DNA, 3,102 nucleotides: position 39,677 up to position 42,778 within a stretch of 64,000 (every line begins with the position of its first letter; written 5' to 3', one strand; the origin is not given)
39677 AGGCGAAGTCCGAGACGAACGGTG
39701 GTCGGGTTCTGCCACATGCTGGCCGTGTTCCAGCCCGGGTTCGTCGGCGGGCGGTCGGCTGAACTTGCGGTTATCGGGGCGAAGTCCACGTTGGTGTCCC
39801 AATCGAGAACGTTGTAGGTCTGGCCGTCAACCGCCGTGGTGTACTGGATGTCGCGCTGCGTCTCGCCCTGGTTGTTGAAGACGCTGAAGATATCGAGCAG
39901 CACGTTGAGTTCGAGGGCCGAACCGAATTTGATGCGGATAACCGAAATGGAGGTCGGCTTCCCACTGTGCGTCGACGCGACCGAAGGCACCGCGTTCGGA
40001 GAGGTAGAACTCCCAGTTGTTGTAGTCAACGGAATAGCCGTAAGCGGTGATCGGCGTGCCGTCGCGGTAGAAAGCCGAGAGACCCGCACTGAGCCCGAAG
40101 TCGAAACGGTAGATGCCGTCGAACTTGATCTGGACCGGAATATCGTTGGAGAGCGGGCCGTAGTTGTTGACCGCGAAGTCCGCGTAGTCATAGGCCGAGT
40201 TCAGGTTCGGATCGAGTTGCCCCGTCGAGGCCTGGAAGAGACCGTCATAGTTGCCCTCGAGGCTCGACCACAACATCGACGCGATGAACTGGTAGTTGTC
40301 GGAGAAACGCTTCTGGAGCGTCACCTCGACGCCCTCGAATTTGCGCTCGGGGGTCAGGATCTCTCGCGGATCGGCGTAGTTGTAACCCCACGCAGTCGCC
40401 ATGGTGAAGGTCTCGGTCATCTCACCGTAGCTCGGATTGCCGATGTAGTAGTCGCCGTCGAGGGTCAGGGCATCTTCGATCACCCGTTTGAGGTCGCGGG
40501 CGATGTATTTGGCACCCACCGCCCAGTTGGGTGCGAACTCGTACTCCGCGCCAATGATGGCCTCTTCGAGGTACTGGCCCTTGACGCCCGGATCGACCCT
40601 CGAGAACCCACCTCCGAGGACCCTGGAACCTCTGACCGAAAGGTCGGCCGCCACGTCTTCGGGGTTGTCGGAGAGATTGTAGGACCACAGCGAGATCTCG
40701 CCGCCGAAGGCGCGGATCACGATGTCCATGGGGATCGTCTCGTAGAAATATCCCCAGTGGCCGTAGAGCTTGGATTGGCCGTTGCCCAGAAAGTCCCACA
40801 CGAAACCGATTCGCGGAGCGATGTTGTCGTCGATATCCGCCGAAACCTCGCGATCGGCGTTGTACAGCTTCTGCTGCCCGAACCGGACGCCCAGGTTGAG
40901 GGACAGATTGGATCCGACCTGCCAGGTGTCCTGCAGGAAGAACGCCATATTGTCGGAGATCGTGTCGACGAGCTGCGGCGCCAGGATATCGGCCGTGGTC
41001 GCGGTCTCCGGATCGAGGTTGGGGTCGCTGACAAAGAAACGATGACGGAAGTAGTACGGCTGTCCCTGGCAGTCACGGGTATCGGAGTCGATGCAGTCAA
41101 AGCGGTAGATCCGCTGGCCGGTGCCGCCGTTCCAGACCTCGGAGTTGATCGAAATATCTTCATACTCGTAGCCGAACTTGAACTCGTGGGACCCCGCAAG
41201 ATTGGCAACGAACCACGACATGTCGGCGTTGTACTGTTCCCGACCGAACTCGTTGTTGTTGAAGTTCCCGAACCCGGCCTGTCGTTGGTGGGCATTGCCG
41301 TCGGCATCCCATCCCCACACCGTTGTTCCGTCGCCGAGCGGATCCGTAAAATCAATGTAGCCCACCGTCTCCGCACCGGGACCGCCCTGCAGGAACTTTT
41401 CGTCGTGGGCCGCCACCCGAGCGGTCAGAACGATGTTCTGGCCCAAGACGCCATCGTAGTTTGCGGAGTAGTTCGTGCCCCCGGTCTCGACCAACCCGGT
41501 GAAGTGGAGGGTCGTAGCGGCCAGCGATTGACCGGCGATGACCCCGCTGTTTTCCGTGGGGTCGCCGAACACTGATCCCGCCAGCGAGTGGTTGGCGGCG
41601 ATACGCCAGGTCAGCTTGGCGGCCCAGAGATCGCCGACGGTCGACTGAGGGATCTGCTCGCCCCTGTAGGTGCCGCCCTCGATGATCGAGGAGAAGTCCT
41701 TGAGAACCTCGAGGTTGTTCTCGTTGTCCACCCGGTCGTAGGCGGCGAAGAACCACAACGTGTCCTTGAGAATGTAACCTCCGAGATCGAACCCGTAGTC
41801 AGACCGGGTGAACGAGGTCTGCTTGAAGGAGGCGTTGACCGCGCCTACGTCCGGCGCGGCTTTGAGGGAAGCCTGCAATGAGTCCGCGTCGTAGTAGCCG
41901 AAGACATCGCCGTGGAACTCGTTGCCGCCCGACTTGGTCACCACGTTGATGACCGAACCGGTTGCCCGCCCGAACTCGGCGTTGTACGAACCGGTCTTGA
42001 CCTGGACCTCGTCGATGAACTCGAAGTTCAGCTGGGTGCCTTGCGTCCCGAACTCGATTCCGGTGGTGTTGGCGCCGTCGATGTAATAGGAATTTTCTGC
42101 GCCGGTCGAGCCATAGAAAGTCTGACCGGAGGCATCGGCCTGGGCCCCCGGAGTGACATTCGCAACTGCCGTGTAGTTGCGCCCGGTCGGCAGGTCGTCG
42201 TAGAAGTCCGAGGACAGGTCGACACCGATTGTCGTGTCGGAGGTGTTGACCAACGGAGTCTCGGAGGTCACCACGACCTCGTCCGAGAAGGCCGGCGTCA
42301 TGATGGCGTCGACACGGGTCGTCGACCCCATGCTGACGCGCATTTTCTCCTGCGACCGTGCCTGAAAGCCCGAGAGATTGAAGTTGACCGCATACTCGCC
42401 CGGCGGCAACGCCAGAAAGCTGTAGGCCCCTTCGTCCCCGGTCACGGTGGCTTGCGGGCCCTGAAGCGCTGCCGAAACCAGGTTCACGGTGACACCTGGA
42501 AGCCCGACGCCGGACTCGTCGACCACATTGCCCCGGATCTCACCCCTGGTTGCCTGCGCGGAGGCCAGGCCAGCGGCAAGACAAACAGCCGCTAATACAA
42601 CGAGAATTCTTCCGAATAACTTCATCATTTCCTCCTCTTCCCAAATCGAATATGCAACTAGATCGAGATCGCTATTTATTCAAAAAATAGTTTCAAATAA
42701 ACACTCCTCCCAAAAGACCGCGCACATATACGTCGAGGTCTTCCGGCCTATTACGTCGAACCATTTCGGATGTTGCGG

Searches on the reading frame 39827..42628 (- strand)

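Call 51: search_protein_families(library=pfam, proteins=[window:39827-42628:-], max_evalue=0.00001)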
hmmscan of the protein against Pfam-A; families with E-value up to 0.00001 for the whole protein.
window:39827-42628:- (933 aa): 5 families
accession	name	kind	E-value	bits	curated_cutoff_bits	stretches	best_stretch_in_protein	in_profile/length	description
PF25183.1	OMP_b-brl_4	-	6.1e-42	144.4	30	3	321-588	144-395/838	Outer membrane beta barrel domain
PF13620.12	CarboxypepD_reg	-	2.1e-16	60.5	32.3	1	31-110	2-81/82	Carboxypeptidase regulatory-like domain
PF17210.9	SdrD_B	-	8.7e-08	32.8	29.7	1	37-90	18-72/112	SdrD B-like domain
PF00593.30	TonB_dep_Rec_b-barrel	-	2.3e-07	31.5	27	1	417-625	14-237/436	TonB dependent receptor-like, beta-barrel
PF13715.12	CarbopepD_reg_2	-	3.1e-07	30.8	32.2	1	31-120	1-88/88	CarboxypepD_reg-like domain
